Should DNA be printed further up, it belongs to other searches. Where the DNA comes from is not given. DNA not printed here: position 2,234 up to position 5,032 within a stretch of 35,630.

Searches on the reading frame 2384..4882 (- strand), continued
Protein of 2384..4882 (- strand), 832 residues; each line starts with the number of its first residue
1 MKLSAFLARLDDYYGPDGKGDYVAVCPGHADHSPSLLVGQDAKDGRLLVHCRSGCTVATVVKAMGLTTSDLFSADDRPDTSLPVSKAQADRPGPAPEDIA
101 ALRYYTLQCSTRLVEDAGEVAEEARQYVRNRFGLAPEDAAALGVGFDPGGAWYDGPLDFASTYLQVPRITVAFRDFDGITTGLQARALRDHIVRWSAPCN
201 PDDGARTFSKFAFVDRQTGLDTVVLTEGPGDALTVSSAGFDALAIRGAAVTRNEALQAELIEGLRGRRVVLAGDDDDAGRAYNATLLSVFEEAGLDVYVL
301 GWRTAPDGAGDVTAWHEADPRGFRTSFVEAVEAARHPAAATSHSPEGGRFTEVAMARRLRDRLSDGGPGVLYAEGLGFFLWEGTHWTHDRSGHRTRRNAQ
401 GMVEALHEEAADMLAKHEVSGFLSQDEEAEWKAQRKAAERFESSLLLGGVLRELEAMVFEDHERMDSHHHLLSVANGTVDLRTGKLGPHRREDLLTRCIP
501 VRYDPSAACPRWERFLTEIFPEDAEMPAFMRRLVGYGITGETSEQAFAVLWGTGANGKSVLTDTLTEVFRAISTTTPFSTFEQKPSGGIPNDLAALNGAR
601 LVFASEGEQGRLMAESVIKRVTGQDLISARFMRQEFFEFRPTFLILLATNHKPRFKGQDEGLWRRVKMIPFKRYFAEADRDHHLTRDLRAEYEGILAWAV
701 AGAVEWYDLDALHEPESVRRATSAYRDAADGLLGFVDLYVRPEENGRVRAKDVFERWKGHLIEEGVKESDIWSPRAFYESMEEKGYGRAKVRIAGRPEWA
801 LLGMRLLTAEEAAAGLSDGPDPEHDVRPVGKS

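Call 54: find_encoding_contigs(protein=P0033, flank=10000, max_places=1)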
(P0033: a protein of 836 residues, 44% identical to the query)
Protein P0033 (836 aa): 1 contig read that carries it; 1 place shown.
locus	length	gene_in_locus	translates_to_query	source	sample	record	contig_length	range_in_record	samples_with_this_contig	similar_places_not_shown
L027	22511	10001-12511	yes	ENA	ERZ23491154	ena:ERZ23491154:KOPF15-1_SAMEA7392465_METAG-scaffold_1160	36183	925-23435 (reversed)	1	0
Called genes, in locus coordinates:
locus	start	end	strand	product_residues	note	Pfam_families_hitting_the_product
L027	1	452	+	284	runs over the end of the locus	PF22768:SPP1_Dit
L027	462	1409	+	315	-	-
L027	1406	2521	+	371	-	-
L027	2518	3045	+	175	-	-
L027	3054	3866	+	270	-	PF01510:Amidase_2, PF09374:PG_binding_3 (faint), PF01471:PG_binding_1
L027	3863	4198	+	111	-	-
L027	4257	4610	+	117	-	PF18909:dGTP_diPhyd_N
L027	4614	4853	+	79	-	-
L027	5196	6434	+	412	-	-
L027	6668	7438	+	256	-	-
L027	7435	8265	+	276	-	-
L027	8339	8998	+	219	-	PF18897:Gp3-like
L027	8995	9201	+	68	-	-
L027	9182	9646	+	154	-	-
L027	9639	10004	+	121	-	-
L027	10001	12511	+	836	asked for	PF13155:Toprim_2 (weak), PF13362:Toprim_3 (weak), PF08706:D5_N, PF19263:DUF5906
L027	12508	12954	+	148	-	-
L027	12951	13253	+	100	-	-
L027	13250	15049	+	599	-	PF01612:DNA_pol_A_exo1, PF00476:DNA_pol_A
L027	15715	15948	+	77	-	-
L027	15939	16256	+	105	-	PF23773:DUF7169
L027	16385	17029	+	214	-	PF06941:NT5C (weak)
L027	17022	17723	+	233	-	PF04542:Sigma70_r2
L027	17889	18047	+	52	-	-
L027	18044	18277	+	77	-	PF23904:DUF7246 (weak)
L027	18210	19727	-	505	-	PF00239:Resolvase, PF07508:Recombinase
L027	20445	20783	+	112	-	PF05119:Terminase_4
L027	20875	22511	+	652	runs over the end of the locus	PF17975:RNR_Alpha, PF21995:RNR-II_ins_dom, PF02867:Ribonuc_red_lgC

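Call 73: search_solved_structures(query=A2, max_evalue=0.01)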
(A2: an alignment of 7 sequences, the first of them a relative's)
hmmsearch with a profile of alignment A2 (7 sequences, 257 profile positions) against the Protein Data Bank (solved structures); distinct sequences matched with E-value up to 0.01: 92 (the best 60 are shown).
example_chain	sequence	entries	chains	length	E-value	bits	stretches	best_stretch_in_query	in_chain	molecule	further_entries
8x6f_E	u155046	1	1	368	4.8e-22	82.4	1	4-247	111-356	RNA polymerase sigma factor SigA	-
8gzg_F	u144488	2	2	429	8.9e-22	81.6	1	34-247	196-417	RNA polymerase sigma factor SigA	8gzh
8h3v_G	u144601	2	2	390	2.2e-21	80.3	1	34-247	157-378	RNA polymerase sigma factor SigA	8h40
9dvs_G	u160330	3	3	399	2.7e-21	80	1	34-247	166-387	RNA polymerase sigma factor SigA1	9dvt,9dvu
7l7b_F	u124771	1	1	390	3.1e-21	79.8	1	8-247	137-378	RNA polymerase sigma factor SigA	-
7ckq_F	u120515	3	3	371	9e-21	78.3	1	4-247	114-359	RNA polymerase sigma factor SigA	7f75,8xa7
7ye1_F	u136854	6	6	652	1.6e-20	77.4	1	11-247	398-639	RNA polymerase sigma factor RpoD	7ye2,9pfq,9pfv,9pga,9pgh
9wsm_F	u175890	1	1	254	1.2e-18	71.3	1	18-253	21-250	RNA polymerase sigma factor FliA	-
9wsf_A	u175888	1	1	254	1.6e-18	70.9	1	18-253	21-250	RNA polymerase sigma factor FliA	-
7pp4_f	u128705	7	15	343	2.3e-18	70.4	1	9-252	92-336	RNA polymerase sigma factor SigB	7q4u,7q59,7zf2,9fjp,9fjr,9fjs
7vf9_F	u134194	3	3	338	2.7e-18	70.2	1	9-250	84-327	RNA polymerase sigma factor RpoS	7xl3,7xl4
7f0r_F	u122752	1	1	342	2.7e-18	70.2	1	9-250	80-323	RNA polymerase sigma factor RpoS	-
6wmr_Z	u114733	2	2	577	3.1e-18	70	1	28-246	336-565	RNA polymerase sigma factor RpoD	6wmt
6pfv_A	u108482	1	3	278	3.1e-18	70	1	20-253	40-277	RNA polymerase sigma factor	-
4ljz_F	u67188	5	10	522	3.6e-18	69.8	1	31-247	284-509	RNA polymerase sigma factor RpoD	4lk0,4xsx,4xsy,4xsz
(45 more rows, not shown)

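Call 74: search_protein_families(library=ncbifam, proteins=[L023:16219-16980:+, L020:18219-19028:+, L025:16611-17339:+, L027:17022-17723:+, L026:3935-4447:+, L026:11236-12222:+], max_evalue=0.01)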
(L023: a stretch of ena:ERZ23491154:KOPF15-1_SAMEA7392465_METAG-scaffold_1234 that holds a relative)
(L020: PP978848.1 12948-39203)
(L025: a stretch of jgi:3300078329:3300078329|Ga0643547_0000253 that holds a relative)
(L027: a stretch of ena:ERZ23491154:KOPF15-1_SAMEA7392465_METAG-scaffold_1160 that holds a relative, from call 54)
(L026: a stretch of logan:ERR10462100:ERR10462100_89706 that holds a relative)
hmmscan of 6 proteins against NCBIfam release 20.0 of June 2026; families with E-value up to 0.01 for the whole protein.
L023:16219-16980:+ (253 aa): 54 families (the best 25 are shown)
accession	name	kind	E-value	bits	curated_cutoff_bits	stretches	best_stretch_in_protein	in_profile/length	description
TIGR02937.1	sigma70-ECF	superfamily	8.6e-12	45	42.9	1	24-245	2-164/165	sigma-70 family RNA polymerase sigma factor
TIGR02980.1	SigBFG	subfamily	4.3e-11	43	234.35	1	22-76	2-55/227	SigB/SigF/SigG family RNA polymerase sigma factor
TIGR02394.1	rpoS_proteo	equivalog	6.3e-11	42.3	378.7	1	4-244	27-272/285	RNA polymerase sigma factor RpoS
NF004052.0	PRK05572.1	subfamily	2.1e-10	40.5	311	1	3-72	12-80/252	SigF/SigG family RNA polymerase sporulation sigma factor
TIGR02885.1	spore_sigF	equivalog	2.4e-09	37.3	321.45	1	13-72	1-59/231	RNA polymerase sporulation sigma factor SigF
NF004471.0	PRK05803.1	subfamily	3.3e-09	36.3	252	1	3-82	30-107/235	RNA polymerase sporulation sigma factor SigK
TIGR02846.1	spore_sigmaK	equivalog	3.7e-09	36.5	298.65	1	3-82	28-105/227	RNA polymerase sporulation sigma factor SigK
NF006666.0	PRK09210.1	equivalog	5.2e-09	35.9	572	1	4-94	113-201/370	RNA polymerase sigma factor RpoD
NF005642.0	PRK07405.1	subfamily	5.6e-09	35.6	524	1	13-94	73-151/318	RNA polymerase sigma factor SigD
NF005693.0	PRK07500.1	equivalog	8.2e-09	35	315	1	5-85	21-100/289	RNA polymerase factor sigma-32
TIGR02997.1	Sig70-cyanoRpoD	subfamily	9.3e-09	35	384.5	1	10-243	62-298/298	RNA polymerase sigma factor, RpoD/SigA family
NF005514.0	PRK07122.1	subfamily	1.5e-08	34.1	372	1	23-245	40-262/264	RNA polymerase sigma factor SigF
NF006176.0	PRK08311.2-4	equivalog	3.7e-08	33.1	260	1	12-76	15-79/249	RNA polymerase sigma factor SigI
TIGR02835.1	spore_sigmaE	equivalog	3.8e-08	33.1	348.6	1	4-73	33-101/234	RNA polymerase sporulation sigma factor SigE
NF004207.0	PRK05657.1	equivalog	4.4e-08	32.8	394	1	3-244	69-315/329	RNA polymerase sigma factor RpoS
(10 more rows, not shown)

L020:18219-19028:+ (269 aa): 16 families
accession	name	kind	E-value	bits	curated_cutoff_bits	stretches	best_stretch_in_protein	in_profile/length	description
TIGR02937.1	sigma70-ECF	superfamily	5.6e-10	39.1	42.9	1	47-266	10-165/165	sigma-70 family RNA polymerase sigma factor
TIGR02980.1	SigBFG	subfamily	1.2e-09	38.3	234.35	1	140-266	105-226/227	SigB/SigF/SigG family RNA polymerase sigma factor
TIGR02997.1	Sig70-cyanoRpoD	subfamily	1.5e-08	34.2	384.5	1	80-263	110-298/298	RNA polymerase sigma factor, RpoD/SigA family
NF005514.0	PRK07122.1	subfamily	1.2e-06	27.9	372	1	67-266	63-263/264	RNA polymerase sigma factor SigF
TIGR02393.1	RpoD_Cterm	equivalog_domain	8e-06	25.6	354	1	80-265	36-227/238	RNA polymerase sigma factor RpoD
NF004471.0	PRK05803.1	subfamily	1.4e-05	24.4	252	1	194-267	157-229/235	RNA polymerase sporulation sigma factor SigK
TIGR02846.1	spore_sigmaK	equivalog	1.5e-05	24.7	298.65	0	195-266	156-226/227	RNA polymerase sporulation sigma factor SigK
TIGR02394.1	rpoS_proteo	equivalog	2.5e-05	24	378.7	1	81-267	83-275/285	RNA polymerase sigma factor RpoS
NF005785.0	PRK07598.1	equivalog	0.00032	19.7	554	1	79-264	210-400/415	RNA polymerase sigma factor SigC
TIGR02941.1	Sigma_B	equivalog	0.0004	19.9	315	1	154-266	145-253/255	RNA polymerase sigma factor SigB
NF004207.0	PRK05657.1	equivalog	0.00064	19.2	394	0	166-267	218-318/329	RNA polymerase sigma factor RpoS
NF004566.0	PRK05901.2-4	equivalog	0.00075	18.8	531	1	206-264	373-432/448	RNA polymerase sigma factor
NF005920.0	PRK07921.1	subfamily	0.00091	18.3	464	1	193-264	246-316/328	RNA polymerase sigma factor SigB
TIGR02835.1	spore_sigmaE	equivalog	0.0026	17.3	348.6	0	195-266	160-230/234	RNA polymerase sporulation sigma factor SigE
TIGR02479.1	FliA_WhiG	subfamily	0.0059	16.4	189.6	0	71-94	26-49/224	FliA/WhiG family RNA polymerase sigma factor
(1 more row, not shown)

L025:16611-17339:+ (242 aa): 28 families (the best 25 are shown)
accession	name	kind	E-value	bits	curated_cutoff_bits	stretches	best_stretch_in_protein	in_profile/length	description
TIGR02479.1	FliA_WhiG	subfamily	3.9e-11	43.1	189.6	1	44-96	13-67/224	FliA/WhiG family RNA polymerase sigma factor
NF005413.0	PRK06986.1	subfamily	5.1e-10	39.6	201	1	54-96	42-84/241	RNA polymerase sigma factor FliA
TIGR02980.1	SigBFG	subfamily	1.6e-09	37.8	234.35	1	169-223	174-225/227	SigB/SigF/SigG family RNA polymerase sigma factor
TIGR02937.1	sigma70-ECF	superfamily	7.9e-09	35.3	42.9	1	41-222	15-163/165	sigma-70 family RNA polymerase sigma factor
NF005514.0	PRK07122.1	subfamily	6.7e-08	32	372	1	168-223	209-262/264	RNA polymerase sigma factor SigF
NF005920.0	PRK07921.1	subfamily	4.7e-07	29.1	464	1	150-227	243-321/328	RNA polymerase sigma factor SigB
TIGR02997.1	Sig70-cyanoRpoD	subfamily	3.2e-06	26.6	384.5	1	166-221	242-298/298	RNA polymerase sigma factor, RpoD/SigA family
TIGR02941.1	Sigma_B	equivalog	1.9e-05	24.3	315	0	49-93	47-94/255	RNA polymerase sigma factor SigB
NF005643.0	PRK07406.1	equivalog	2.4e-05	23.5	500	1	169-223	331-386/397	RNA polymerase sigma factor RpoD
NF005644.0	PRK07408.1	subfamily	2.7e-05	24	261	1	42-97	42-97/258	RNA polymerase sigma factor SigF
NF006666.0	PRK09210.1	equivalog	5.2e-05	22.7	572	1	170-226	305-362/370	RNA polymerase sigma factor RpoD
NF004560.0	PRK05901.1-1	equivalog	6.8e-05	22.1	711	1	170-222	451-504/516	RNA polymerase sigma factor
NF005642.0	PRK07405.1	subfamily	7.2e-05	22.1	524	1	166-225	250-310/318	RNA polymerase sigma factor SigD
NF004471.0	PRK05803.1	subfamily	7.2e-05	22.1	252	1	171-222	174-226/235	RNA polymerase sporulation sigma factor SigK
TIGR02846.1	spore_sigmaK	equivalog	7.7e-05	22.3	298.65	1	171-220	172-222/227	RNA polymerase sporulation sigma factor SigK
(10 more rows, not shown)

L027:17022-17723:+ (233 aa): 27 families (the best 25 are shown)
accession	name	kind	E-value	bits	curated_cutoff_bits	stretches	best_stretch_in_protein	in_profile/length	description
TIGR02937.1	sigma70-ECF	superfamily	3.8e-12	46.1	42.9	1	25-226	6-162/165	sigma-70 family RNA polymerase sigma factor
NF009165.0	PRK12512.1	equivalog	1.1e-07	31.6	198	2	165-231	118-181/184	RNA polymerase sigma factor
NF005413.0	PRK06986.1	subfamily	2.2e-07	31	201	1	25-90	18-86/241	RNA polymerase sigma factor FliA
NF005644.0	PRK07408.1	subfamily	2.9e-07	30.4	261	1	33-87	40-95/258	RNA polymerase sigma factor SigF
TIGR02479.1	FliA_WhiG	subfamily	4.1e-07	30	189.6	1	26-91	2-70/224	FliA/WhiG family RNA polymerase sigma factor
TIGR02980.1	SigBFG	subfamily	1e-06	28.6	234.35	1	25-78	8-61/227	SigB/SigF/SigG family RNA polymerase sigma factor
NF005248.0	PRK06759.1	equivalog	1.1e-06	28.5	133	1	47-92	29-74/156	RNA polymerase factor sigma-70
NF009191.0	PRK12539.1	subfamily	1.7e-06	27.7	171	1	4-95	5-98/185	sigma-70 family RNA polymerase sigma factor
NF006176.0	PRK08311.2-4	equivalog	1.1e-05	24.9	260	1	23-95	29-102/249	RNA polymerase sigma factor SigI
NF006174.0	PRK08311.2-2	equivalog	1.6e-05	24.3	319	1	4-115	14-127/252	RNA polymerase sigma factor SigI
TIGR02989.1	Sig-70_gvs1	subfamily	2.5e-05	24.3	124.55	1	42-95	22-74/158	RNA polymerase sigma-70 factor, Rhodopirellula/Verrucomicrobium family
NF006178.0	PRK08311.2-6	equivalog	2.6e-05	23.9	306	1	39-93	39-93/236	RNA polymerase sigma factor SigI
NF005514.0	PRK07122.1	subfamily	7.4e-05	22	372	1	25-72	45-91/264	RNA polymerase sigma factor SigF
NF009091.0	PRK12427.1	equivalog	8e-05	22.4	339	1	29-212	24-214/233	FliA/WhiG family RNA polymerase sigma factor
NF009188.0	PRK12536.1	subfamily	0.00016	21.6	250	0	7-84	17-93/190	RNA polymerase sigma factor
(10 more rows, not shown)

L026:3935-4447:+ (170 aa): 31 families (the best 25 are shown)
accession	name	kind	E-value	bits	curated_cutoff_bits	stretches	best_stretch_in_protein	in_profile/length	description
TIGR02937.1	sigma70-ECF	superfamily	5.5e-14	52.1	42.9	1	36-162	63-164/165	sigma-70 family RNA polymerase sigma factor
NF005385.0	PRK06930.1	subfamily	1.6e-08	34.4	136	1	81-161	85-160/170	positive control sigma-like factor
TIGR02997.1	Sig70-cyanoRpoD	subfamily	3.1e-08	33.2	384.5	1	83-160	220-298/298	RNA polymerase sigma factor, RpoD/SigA family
TIGR02393.1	RpoD_Cterm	equivalog_domain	1.5e-07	31.3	354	1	88-161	153-226/238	RNA polymerase sigma factor RpoD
TIGR02394.1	rpoS_proteo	equivalog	1.2e-06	28.3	378.7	1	85-161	195-272/285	RNA polymerase sigma factor RpoS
TIGR02983.1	SigE-fam_strep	subfamily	1.7e-06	28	141.55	1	89-162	89-157/162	SigE family RNA polymerase sigma factor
NF004471.0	PRK05803.1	subfamily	1.8e-06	27.3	252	1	98-160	163-225/235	RNA polymerase sporulation sigma factor SigK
NF004207.0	PRK05657.1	equivalog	2e-06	27.4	394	1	85-161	238-315/329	RNA polymerase sigma factor RpoS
TIGR02985.1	Sig70_bacteroi1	subfamily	3.4e-06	27.4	126.4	1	84-161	87-160/162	RNA polymerase sigma-70 factor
NF058625.1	sigma_PG0214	equivalog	5.1e-06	26.3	130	1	87-162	89-160/170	GFO_1088 family ECF-type sigma factor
NF041931.2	MzaA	equivalog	1e-05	24.6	800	1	73-140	615-682/726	MZA anti-phage system associated sigma-70 family RNA polymerase sigma factor MzaA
TIGR02846.1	spore_sigmaK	equivalog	1.3e-05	24.9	298.65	1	103-160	166-223/227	RNA polymerase sporulation sigma factor SigK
NF005643.0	PRK07406.1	equivalog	8.5e-05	21.8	500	1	89-161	313-385/397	RNA polymerase sigma factor RpoD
TIGR02980.1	SigBFG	subfamily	0.00011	22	234.35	1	91-162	157-225/227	SigB/SigF/SigG family RNA polymerase sigma factor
NF005920.0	PRK07921.1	subfamily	0.00011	21.4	464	1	76-161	232-316/328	RNA polymerase sigma factor SigB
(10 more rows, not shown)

L026:11236-12222:+ (328 aa): 18 families
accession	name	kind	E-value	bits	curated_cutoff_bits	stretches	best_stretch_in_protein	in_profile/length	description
NF005143.0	PRK06596.1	subfamily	1.2e-08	34.8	241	1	252-319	211-280/285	RNA polymerase factor sigma-32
TIGR02392.1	rpoH_proteo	equivalog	2.4e-08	34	323.1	1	253-318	201-266/270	RNA polymerase sigma factor RpoH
TIGR02937.1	sigma70-ECF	superfamily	1.3e-07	31.3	42.9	1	192-317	85-162/165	sigma-70 family RNA polymerase sigma factor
TIGR02394.1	rpoS_proteo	equivalog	8.9e-07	28.7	378.7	1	223-321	171-275/285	RNA polymerase sigma factor RpoS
NF004207.0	PRK05657.1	equivalog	1.2e-06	28.1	394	1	223-321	214-318/329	RNA polymerase sigma factor RpoS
NF005693.0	PRK07500.1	equivalog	1.3e-06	27.8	315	1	254-318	211-275/289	RNA polymerase factor sigma-32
TIGR02980.1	SigBFG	subfamily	2.8e-06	27.2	234.35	1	228-316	135-222/227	SigB/SigF/SigG family RNA polymerase sigma factor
NF005643.0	PRK07406.1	equivalog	6.5e-06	25.4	500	1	215-316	277-383/397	RNA polymerase sigma factor RpoD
TIGR02393.1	RpoD_Cterm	equivalog_domain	2.5e-05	24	354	1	219-316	121-224/238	RNA polymerase sigma factor RpoD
NF005920.0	PRK07921.1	subfamily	0.00025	20.1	464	1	225-316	217-314/328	RNA polymerase sigma factor SigB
TIGR02997.1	Sig70-cyanoRpoD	subfamily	0.00034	20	384.5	1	213-316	189-297/298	RNA polymerase sigma factor, RpoD/SigA family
NF006666.0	PRK09210.1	equivalog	0.00039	19.8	572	1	230-316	264-356/370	RNA polymerase sigma factor RpoD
NF004208.0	PRK05658.1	equivalog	0.00048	19.2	555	1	230-316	524-616/631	RNA polymerase sigma factor RpoD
NF041931.2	MzaA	equivalog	0.00057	18.8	800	1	259-316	642-701/726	MZA anti-phage system associated sigma-70 family RNA polymerase sigma factor MzaA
NF006071.0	PRK08215.1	equivalog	0.0015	18.1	372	1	233-316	171-253/258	RNA polymerase sporulation sigma factor SigG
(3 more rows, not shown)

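Call 75: find_homologous_proteins(query=L022:11876-12556:+, max_evalue=0.00001)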
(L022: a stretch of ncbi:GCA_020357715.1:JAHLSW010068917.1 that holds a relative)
Query L022:11876-12556:+ (227 aa): 4 proteins with E <= 0.00001 among 1910 candidates.
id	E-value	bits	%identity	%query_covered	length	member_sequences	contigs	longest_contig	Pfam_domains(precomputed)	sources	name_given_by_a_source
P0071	8.4e-138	475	100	100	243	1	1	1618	PF04542.21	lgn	-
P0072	1.9e-49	186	46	96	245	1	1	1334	PF04542.21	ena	-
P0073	3.0e-42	163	43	96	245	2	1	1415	PF04545.23,PF04542.21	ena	-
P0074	7.0e-38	149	44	99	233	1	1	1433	PF04542.21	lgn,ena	-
